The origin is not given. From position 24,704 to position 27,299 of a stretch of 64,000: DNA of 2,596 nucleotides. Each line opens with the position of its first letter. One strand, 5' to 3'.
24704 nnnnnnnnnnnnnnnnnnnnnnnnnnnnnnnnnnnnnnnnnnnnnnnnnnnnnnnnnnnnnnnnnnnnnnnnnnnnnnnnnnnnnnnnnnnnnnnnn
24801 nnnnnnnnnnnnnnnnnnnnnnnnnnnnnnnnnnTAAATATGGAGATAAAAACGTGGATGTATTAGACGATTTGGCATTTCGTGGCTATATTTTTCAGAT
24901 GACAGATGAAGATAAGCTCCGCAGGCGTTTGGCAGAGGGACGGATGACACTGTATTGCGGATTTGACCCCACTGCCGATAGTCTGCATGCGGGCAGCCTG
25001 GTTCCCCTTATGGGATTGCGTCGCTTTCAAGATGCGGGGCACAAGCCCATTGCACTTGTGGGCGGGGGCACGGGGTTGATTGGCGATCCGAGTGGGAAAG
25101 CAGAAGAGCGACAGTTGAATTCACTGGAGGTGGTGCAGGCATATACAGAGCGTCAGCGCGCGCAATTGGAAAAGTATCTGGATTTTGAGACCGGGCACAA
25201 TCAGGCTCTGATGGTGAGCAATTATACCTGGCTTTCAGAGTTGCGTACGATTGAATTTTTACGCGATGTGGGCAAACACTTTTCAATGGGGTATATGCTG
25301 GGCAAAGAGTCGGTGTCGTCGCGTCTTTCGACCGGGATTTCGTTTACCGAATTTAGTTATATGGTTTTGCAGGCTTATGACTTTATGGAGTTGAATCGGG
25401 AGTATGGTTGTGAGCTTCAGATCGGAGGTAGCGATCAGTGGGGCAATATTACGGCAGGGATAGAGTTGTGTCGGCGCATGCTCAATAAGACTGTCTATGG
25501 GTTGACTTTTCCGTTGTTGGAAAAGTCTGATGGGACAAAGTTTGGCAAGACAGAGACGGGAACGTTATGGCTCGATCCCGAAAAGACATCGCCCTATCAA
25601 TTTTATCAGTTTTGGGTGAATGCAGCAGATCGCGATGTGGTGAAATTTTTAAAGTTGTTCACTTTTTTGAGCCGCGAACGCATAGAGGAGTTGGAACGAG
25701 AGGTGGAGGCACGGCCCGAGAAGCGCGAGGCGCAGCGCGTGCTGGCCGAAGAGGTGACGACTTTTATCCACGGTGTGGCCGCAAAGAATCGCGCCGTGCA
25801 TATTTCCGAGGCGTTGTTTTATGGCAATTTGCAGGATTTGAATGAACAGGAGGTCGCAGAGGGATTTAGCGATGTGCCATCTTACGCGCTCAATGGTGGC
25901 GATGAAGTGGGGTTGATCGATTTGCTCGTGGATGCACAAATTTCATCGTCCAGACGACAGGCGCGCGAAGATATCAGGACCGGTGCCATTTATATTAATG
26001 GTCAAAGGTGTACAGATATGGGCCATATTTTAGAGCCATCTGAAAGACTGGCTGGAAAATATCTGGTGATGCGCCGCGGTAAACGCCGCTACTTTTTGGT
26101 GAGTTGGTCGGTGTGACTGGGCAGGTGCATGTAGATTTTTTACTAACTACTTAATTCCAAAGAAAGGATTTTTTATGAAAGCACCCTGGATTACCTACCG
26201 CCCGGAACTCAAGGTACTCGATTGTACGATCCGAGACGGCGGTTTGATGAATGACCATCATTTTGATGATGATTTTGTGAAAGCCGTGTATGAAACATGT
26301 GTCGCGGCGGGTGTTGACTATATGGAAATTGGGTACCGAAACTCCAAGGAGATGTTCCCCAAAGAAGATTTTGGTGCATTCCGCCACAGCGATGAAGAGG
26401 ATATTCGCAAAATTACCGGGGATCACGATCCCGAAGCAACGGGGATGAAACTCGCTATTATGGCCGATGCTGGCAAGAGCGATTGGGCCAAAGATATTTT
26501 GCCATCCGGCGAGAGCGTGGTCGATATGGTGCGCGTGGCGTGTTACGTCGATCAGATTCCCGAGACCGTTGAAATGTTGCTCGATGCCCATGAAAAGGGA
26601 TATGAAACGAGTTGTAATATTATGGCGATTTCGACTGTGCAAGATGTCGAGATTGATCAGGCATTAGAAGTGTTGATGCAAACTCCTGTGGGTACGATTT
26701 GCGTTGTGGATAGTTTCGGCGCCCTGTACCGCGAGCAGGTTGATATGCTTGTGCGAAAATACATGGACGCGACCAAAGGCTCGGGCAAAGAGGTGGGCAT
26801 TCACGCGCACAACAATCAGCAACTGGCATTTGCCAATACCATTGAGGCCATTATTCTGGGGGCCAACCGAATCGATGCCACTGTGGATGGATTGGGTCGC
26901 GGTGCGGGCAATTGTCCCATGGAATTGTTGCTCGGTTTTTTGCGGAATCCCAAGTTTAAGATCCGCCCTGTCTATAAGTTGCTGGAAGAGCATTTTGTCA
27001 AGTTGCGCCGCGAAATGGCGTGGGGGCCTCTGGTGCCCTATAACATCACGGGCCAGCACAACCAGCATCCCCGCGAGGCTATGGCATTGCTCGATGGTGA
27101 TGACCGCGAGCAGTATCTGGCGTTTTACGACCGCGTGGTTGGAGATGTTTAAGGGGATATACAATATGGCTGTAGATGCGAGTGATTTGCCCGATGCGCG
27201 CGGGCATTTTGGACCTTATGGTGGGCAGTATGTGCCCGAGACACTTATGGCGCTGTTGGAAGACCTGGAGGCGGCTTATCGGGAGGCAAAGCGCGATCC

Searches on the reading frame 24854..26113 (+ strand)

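Call 7: search_protein_families(library=pfam, proteins=[window:24854-26113:+], max_evalue=0.001)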
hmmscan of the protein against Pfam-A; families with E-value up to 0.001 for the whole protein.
window:24854-26113:+ (420 aa): 3 families
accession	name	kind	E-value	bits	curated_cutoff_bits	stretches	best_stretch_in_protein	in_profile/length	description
PF00579.31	tRNA-synt_1b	-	8.4e-86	288.3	21.1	1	28-322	3-291/292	tRNA synthetases class I (W and Y)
PF22421.1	SYY_C-terminal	-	5.7e-30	103.5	27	1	333-416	1-83/83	Tyrosine--tRNA ligase SYY-like C-terminal domain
PF01479.30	S4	-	3.4e-09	36.7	22.8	1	354-398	3-47/48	S4 domain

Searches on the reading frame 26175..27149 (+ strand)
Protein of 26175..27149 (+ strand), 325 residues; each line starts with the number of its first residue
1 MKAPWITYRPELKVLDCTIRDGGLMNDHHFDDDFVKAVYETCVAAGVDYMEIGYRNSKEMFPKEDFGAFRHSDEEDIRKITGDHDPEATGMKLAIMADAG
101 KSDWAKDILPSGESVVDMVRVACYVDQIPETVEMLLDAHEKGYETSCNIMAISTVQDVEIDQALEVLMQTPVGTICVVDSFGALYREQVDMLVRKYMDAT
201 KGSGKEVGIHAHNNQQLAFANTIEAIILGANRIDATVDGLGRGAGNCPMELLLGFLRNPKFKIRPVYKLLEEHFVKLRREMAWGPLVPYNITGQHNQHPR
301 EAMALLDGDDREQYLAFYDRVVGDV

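Call 7: search_protein_families(library=pfam, proteins=[window:26175-27149:+], max_evalue=0.001)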
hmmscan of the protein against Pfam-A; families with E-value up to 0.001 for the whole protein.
window:26175-27149:+ (325 aa): 1 family
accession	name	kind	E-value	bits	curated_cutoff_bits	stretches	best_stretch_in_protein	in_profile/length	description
PF00682.25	HMGL-like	-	2.8e-22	79.8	29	1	12-256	2-239/260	HMGL-like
